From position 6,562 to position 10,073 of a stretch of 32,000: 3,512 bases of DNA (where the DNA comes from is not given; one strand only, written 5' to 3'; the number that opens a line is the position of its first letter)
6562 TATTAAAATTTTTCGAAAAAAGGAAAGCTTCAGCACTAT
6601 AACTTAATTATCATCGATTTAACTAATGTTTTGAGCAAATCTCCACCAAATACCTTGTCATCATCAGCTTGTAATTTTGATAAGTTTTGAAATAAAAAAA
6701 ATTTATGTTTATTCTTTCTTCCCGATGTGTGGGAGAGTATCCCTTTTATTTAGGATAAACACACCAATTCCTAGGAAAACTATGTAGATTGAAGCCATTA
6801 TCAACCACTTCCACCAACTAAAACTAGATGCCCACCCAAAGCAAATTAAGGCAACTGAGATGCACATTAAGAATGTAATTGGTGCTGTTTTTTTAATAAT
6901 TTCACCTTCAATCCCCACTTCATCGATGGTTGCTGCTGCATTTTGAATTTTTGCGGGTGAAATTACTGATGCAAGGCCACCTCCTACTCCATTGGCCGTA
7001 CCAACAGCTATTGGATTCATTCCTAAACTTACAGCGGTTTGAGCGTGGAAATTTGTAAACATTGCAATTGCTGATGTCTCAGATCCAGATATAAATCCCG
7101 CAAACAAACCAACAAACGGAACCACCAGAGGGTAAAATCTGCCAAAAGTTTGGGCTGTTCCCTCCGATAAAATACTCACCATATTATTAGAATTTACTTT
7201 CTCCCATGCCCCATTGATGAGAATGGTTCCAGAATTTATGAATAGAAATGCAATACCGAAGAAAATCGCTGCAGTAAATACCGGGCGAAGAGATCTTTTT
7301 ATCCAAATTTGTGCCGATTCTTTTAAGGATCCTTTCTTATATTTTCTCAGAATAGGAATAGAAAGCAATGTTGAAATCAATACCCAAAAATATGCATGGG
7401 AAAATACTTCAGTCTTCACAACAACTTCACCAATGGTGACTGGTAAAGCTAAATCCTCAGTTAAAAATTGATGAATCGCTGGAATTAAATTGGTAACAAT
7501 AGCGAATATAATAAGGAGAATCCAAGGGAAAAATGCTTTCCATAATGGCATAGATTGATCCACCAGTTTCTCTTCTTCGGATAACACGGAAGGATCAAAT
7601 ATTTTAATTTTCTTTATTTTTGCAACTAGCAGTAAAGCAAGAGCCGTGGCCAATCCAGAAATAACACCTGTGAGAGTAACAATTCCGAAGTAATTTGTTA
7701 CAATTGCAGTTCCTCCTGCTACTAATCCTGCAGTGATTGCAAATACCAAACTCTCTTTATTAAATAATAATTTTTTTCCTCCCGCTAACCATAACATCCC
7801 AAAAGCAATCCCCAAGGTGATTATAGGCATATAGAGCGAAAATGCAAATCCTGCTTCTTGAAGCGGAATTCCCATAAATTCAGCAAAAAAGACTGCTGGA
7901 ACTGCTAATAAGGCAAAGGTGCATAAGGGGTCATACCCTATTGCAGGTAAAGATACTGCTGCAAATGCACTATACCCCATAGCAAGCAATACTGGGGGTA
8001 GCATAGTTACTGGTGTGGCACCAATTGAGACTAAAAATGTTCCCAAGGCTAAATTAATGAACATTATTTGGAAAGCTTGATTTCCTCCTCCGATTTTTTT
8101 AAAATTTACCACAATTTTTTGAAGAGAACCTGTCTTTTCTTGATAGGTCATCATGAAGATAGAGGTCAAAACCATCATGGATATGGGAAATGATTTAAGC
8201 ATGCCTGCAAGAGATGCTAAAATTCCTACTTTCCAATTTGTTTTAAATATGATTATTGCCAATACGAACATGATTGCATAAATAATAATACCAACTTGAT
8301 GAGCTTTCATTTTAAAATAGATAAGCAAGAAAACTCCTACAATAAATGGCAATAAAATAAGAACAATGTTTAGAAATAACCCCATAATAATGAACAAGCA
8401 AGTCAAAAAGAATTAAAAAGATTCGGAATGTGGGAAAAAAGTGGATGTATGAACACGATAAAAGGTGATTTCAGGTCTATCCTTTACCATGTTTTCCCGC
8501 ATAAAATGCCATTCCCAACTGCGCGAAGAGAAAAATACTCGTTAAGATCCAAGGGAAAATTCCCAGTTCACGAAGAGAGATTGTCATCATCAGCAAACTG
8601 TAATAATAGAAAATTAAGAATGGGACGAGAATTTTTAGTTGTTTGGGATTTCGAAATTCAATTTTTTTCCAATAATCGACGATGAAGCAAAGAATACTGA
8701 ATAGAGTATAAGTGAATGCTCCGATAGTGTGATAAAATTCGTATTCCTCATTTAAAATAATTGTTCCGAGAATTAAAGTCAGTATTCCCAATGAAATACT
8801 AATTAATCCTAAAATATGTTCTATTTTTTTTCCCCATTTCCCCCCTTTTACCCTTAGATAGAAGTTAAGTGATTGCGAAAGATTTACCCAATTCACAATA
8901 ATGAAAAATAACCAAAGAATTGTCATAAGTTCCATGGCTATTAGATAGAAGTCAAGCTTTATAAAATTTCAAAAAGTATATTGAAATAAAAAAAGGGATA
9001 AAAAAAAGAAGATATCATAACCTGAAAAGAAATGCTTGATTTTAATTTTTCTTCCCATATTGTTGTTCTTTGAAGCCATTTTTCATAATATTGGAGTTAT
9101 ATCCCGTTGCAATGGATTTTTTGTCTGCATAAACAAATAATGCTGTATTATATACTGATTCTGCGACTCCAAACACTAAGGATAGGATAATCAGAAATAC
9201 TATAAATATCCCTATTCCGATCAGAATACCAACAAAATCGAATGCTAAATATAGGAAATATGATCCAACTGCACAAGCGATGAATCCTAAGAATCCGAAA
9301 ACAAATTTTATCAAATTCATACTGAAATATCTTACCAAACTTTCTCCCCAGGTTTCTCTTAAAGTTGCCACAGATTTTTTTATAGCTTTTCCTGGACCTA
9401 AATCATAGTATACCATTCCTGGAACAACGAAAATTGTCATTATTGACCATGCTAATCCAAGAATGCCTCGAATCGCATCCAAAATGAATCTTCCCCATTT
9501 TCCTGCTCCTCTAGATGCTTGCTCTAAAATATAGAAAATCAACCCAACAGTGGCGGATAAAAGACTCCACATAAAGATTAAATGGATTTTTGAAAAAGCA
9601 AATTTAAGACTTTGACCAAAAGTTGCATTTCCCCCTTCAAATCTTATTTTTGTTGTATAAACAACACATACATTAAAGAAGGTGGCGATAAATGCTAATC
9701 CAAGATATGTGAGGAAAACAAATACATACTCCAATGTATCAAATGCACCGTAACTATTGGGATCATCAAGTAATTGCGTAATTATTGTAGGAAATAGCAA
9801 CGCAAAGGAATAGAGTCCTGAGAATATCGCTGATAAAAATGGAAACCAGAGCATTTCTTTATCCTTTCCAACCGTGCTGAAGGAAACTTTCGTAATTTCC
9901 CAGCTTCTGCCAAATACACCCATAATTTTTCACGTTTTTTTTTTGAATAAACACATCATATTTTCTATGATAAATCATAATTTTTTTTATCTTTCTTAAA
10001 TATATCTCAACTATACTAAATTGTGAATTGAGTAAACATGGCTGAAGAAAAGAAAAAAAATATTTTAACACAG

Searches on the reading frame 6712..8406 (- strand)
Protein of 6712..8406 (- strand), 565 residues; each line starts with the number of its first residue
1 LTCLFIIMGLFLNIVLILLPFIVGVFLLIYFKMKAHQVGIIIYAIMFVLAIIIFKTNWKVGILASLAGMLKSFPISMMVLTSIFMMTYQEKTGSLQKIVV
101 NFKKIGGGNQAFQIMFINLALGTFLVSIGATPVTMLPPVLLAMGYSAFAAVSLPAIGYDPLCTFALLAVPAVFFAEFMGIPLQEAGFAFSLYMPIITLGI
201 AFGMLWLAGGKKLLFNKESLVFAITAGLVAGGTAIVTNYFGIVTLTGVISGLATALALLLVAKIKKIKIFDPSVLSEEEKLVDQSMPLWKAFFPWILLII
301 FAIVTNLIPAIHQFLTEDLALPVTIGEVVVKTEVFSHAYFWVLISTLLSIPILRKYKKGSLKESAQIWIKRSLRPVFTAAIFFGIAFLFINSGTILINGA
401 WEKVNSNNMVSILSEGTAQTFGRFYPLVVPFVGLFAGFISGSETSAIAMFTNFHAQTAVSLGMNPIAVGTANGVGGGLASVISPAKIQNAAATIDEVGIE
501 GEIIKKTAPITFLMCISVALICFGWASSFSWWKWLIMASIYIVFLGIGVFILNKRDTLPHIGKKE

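Call 26: search_protein_families(library=pfam, proteins=[window:6712-8406:-], max_evalue=0.01)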
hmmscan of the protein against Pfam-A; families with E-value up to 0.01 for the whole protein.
window:6712-8406:- (565 aa): 1 family
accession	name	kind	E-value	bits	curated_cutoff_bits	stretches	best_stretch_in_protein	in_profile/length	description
PF02652.20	Lactate_perm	-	1.2e-38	133.6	27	1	14-521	3-518/522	L-lactate permease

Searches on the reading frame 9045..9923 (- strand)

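Call 26: search_protein_families(library=pfam, proteins=[window:9045-9923:-], max_evalue=0.01)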
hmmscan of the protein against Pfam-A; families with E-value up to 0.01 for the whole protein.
window:9045-9923:- (293 aa): 2 families
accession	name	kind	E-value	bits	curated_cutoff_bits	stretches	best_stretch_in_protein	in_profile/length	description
PF19656.5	DUF6159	-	1.3e-27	97.4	27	1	65-268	3-199/204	Family of unknown function (DUF6159)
PF24400.1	DUF7544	-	3e-05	23.8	27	1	70-254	79-267/302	Family of unknown function (DUF7544)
